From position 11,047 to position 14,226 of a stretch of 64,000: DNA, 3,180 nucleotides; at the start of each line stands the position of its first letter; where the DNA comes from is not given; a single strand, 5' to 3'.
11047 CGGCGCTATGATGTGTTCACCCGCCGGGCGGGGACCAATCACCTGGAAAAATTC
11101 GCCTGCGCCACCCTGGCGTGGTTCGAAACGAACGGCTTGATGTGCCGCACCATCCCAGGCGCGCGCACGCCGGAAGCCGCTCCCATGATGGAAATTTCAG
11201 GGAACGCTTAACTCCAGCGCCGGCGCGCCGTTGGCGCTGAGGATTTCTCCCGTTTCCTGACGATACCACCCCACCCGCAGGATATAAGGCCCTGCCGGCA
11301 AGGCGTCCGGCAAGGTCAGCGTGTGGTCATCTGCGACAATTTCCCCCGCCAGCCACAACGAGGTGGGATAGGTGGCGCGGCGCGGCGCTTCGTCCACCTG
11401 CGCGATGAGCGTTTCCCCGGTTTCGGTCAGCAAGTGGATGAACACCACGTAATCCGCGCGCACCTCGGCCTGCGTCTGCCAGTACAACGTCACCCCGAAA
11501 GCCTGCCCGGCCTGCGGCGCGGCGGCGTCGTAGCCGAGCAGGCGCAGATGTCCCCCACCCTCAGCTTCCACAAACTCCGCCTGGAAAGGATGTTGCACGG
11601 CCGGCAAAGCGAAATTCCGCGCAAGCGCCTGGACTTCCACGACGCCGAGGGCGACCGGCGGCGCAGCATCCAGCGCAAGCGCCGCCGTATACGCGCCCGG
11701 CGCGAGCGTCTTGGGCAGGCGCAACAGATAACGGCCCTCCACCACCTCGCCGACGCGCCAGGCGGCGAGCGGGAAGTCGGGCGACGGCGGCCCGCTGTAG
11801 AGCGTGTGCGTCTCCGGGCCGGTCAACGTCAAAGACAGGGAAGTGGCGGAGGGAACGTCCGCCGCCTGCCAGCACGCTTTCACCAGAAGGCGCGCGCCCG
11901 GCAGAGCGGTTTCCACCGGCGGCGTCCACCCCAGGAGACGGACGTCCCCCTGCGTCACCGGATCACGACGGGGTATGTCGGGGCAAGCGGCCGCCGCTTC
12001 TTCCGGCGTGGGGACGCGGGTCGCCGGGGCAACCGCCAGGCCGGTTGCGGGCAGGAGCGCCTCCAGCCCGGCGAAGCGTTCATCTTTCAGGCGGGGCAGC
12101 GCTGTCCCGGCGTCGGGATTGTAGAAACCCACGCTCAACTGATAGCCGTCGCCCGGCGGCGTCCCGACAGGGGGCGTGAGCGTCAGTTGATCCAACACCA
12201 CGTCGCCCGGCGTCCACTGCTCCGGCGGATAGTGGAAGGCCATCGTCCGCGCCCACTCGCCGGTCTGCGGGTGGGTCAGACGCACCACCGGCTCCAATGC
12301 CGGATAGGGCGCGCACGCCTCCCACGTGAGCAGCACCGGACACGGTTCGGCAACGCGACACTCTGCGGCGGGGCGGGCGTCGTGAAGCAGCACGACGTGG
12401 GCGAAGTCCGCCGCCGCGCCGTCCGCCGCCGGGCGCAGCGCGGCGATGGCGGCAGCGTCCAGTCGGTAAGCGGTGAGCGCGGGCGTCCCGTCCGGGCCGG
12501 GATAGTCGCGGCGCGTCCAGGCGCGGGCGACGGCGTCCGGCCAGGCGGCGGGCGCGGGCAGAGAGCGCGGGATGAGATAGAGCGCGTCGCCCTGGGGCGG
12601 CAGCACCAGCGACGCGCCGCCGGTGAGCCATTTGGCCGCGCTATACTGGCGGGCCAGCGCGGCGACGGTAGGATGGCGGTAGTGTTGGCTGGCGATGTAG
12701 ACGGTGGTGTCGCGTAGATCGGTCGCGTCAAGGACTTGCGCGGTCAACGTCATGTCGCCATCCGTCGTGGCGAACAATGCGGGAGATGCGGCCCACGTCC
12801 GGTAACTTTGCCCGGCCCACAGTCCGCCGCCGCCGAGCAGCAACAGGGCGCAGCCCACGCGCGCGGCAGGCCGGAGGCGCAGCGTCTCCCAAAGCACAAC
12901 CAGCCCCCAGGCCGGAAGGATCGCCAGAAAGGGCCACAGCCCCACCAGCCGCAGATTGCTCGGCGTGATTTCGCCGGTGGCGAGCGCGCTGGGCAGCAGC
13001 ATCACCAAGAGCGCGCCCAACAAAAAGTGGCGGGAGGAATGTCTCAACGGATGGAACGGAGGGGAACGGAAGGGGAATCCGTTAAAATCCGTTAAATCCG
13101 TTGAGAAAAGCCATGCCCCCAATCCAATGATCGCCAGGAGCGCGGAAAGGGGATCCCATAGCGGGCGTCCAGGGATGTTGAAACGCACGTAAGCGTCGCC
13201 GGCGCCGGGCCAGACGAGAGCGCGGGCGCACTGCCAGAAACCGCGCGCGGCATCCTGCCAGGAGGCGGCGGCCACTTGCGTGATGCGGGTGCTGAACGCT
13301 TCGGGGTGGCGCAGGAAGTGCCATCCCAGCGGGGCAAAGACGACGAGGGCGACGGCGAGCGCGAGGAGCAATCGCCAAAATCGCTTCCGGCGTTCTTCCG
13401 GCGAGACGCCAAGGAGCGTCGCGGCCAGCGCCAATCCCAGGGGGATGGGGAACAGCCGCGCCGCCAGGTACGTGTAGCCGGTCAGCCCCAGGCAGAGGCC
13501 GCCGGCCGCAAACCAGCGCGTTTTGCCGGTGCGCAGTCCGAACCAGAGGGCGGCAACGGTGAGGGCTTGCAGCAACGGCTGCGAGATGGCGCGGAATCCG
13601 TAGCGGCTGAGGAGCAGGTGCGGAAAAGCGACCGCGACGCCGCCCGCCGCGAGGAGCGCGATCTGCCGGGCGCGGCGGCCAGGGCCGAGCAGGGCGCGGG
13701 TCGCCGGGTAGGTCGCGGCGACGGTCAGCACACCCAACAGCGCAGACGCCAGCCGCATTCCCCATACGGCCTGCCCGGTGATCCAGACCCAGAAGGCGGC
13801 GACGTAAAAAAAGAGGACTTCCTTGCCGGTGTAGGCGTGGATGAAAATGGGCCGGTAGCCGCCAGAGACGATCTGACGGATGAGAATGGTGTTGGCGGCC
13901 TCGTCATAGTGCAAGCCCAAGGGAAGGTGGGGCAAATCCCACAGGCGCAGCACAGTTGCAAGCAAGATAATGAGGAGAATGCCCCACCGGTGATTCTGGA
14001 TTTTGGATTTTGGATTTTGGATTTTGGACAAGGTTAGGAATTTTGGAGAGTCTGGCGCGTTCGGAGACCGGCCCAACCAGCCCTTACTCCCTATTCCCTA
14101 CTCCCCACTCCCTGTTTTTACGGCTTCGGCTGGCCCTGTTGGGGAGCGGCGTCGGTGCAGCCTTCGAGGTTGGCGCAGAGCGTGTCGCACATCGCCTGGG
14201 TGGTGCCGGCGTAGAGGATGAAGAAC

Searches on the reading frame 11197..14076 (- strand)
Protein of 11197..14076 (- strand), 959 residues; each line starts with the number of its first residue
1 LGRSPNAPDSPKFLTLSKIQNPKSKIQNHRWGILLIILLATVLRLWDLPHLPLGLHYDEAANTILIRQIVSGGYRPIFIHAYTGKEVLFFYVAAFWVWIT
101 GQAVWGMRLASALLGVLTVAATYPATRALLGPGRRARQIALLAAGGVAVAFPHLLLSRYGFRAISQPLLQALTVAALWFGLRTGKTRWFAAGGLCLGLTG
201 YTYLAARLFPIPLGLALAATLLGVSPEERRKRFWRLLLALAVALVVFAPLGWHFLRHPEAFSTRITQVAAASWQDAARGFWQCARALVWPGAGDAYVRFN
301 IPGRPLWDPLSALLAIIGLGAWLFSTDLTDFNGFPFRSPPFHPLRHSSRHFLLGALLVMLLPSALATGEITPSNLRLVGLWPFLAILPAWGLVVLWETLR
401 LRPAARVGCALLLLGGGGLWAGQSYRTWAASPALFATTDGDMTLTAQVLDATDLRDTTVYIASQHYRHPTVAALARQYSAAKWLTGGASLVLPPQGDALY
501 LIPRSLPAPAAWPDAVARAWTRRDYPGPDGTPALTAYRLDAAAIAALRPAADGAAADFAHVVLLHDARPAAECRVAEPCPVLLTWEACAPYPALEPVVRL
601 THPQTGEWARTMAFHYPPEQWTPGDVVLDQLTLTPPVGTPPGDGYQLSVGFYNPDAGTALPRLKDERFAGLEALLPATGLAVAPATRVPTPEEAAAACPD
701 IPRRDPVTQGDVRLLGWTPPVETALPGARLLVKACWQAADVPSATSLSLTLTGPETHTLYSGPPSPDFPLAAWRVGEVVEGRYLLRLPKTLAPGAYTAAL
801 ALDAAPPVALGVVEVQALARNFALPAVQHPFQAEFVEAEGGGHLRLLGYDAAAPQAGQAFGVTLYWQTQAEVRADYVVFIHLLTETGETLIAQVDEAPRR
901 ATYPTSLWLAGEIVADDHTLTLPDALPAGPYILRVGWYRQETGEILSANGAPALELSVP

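Call 5: search_protein_families(library=pfam, proteins=[window:11197-14076:-], max_evalue=0.01)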
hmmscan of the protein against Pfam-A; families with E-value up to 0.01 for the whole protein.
window:11197-14076:- (959 aa): 2 families
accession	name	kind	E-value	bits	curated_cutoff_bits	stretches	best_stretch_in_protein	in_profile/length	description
PF13231.12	PMT_2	-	1.2e-06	29.3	26.1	1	88-252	5-159/160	Dolichyl-phosphate-mannose-protein mannosyltransferase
PF02366.24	PMT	-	0.0024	17.9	22.7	1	82-246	59-227/245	Dolichyl-phosphate-mannose-protein mannosyltransferase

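Call 6: search_protein_families(library=ncbifam, proteins=[window:11197-14076:-], max_evalue=0.01)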
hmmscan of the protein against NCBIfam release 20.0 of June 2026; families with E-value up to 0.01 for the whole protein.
window:11197-14076:- (959 aa): 0 families
